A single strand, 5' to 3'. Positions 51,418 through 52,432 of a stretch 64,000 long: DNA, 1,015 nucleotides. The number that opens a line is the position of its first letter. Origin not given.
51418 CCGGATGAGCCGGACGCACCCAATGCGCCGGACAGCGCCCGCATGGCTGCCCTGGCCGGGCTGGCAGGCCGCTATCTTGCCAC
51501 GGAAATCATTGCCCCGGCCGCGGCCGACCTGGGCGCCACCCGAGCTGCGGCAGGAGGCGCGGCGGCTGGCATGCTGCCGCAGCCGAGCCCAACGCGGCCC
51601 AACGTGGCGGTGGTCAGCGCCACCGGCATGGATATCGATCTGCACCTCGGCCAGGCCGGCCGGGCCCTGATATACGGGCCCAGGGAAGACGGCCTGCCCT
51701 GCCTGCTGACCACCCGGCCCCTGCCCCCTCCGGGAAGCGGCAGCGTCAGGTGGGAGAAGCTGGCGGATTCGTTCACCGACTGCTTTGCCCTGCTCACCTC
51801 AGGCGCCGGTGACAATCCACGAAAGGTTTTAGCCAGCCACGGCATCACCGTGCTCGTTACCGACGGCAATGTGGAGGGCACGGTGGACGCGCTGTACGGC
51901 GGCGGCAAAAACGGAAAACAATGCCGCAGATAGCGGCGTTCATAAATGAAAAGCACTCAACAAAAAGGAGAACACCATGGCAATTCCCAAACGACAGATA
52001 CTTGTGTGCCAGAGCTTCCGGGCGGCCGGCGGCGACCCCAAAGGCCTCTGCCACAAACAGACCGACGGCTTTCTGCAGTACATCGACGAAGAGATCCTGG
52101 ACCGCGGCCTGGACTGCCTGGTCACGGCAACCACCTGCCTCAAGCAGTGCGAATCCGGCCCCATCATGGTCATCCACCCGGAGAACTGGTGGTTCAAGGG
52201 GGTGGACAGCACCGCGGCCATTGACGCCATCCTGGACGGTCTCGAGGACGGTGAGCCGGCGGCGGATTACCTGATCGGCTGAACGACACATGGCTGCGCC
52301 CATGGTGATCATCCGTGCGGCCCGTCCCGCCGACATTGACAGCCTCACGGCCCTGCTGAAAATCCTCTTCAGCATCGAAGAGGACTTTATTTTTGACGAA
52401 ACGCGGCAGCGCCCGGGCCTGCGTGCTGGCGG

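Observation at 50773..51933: Cysteine-stripped NifB paralogue encoded right after nifK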

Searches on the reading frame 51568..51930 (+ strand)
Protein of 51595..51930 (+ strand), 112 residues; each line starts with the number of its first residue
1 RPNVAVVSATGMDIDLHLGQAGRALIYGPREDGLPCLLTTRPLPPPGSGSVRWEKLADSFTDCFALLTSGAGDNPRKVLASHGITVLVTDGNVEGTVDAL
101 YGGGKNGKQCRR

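Call 64: search_solved_structures(query=window:51595-51930:+, max_evalue=10, show_alignments=5)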
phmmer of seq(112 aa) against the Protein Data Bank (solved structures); distinct sequences matched with E-value up to 10: 1.
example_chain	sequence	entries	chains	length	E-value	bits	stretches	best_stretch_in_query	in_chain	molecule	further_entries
6zea_A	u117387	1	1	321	0.84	13.3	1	15-50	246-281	Strictosidine synthase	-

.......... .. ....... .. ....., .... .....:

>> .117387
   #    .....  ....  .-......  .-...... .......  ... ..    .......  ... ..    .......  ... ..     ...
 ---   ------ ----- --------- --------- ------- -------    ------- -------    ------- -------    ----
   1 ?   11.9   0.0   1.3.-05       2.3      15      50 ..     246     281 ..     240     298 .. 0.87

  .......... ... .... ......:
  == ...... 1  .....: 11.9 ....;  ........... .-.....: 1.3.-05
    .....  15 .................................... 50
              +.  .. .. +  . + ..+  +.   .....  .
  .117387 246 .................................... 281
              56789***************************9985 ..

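Call 67: search_solved_structures(query=A2, max_evalue=1, show_alignments=4)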
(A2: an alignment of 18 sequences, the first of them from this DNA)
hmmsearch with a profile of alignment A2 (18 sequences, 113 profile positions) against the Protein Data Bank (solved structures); distinct sequences matched with E-value up to 1: 10.
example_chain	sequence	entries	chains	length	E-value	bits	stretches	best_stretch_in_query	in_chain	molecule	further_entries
1p90_A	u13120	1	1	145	1.5e-11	47.2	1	6-91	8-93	hypothetical protein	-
9ian_E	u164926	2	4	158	5.7e-10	42.1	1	7-103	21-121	Nitrogenase MoFe cofactor biosynthesis protein NifX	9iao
1rdu_A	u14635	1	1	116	1.1e-06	31.6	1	17-107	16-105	conserved hypothetical protein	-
1eo1_A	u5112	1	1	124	6e-05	25.9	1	8-109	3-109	HYPOTHETICAL PROTEIN MTH1175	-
2yx6_A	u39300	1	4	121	0.032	17.2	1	17-107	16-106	Hypothetical protein PH0822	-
1t3v_A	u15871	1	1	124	0.09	15.7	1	18-108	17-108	conserved hypothetical protein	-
3h0l_B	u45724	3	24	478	0.099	15.6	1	73-109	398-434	Aspartyl/glutamyl-tRNA(Asn/Gln) amidotransferase subunit B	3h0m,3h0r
1o13_A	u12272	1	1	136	0.1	15.5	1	18-108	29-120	probable NifB protein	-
2wfb_A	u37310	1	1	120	0.16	14.9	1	17-107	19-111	PUTATIVE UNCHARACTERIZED PROTEIN ORP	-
2re2_A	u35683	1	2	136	0.64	13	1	15-107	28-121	Uncharacterized protein Ta1041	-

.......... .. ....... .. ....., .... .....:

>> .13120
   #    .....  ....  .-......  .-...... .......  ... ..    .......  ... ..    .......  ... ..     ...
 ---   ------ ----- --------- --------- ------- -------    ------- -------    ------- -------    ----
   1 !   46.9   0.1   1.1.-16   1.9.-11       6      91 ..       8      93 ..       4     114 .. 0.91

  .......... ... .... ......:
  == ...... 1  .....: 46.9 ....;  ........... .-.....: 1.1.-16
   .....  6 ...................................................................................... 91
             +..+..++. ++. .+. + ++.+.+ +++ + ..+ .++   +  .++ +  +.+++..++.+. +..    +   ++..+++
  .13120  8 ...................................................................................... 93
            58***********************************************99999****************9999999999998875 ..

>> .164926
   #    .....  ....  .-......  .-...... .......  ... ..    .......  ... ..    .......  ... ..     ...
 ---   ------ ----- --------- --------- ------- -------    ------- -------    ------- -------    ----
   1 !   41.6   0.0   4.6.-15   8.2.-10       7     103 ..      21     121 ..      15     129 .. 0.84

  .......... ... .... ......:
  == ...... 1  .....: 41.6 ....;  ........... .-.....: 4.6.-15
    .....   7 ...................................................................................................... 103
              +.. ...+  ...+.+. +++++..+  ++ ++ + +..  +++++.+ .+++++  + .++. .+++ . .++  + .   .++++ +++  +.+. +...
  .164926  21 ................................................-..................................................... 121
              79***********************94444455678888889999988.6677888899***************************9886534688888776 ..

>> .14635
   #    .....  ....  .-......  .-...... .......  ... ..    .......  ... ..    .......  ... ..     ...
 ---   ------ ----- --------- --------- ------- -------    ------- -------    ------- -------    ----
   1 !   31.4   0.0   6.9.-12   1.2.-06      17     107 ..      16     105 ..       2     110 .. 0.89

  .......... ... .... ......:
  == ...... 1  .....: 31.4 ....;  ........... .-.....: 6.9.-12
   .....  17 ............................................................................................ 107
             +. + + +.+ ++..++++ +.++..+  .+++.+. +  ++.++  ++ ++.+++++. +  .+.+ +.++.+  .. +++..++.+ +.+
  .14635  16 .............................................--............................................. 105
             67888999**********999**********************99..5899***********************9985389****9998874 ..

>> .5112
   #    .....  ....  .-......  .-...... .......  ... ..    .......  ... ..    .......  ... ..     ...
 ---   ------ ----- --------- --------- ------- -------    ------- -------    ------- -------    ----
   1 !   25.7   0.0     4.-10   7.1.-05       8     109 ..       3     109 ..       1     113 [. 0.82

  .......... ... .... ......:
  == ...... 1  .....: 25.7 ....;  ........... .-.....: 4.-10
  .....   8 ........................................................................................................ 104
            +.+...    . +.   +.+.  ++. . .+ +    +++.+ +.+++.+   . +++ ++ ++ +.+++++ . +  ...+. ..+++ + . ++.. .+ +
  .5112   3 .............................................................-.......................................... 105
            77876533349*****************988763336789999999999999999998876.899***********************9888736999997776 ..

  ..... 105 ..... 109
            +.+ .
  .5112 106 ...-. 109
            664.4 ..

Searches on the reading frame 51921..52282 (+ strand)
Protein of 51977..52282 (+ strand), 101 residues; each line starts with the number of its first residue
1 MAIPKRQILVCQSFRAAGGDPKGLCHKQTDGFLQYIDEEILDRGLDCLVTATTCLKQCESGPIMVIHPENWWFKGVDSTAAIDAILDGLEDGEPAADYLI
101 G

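Call 5: search_protein_families(library=pfam, proteins=[window:51946-52224:+], max_evalue=0.01)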
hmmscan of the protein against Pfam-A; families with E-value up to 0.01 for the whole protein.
window:51946-52224:+ (92 aa): 0 families

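Call 10: search_protein_families(library=ncbifam, proteins=[window:51946-52224:+], max_evalue=0.01)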
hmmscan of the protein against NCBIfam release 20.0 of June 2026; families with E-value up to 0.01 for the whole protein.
window:51946-52224:+ (92 aa): 0 families

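Call 51: search_protein_families(library=pfam, proteins=[window:51977-52282:+, window:51921-52274:+], max_evalue=0.01)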
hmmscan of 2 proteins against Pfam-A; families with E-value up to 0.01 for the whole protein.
window:51977-52282:+ (101 aa): 0 families

window:51921-52274:+ (117 aa): 0 families

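Call 53: search_protein_families(library=ncbifam, proteins=[window:51977-52282:+], max_evalue=0.1)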
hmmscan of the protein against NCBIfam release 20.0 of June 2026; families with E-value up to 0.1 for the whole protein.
window:51977-52282:+ (101 aa): 3 families
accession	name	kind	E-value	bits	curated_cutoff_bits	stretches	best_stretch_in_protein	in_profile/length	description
NF041612.1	fdxn_Clost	equivalog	1.4e-12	48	150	1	1-93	1-95/102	2Fe-2S ferredoxin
NF041613.1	fdxn_Azotob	equivalog_domain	6.8e-09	36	195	1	1-99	1-101/107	2Fe-2S ferredoxin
TIGR01958.1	nuoE_fam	subfamily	0.09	12.9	142.4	1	49-89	110-147/148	NADH-quinone oxidoreductase subunit NuoE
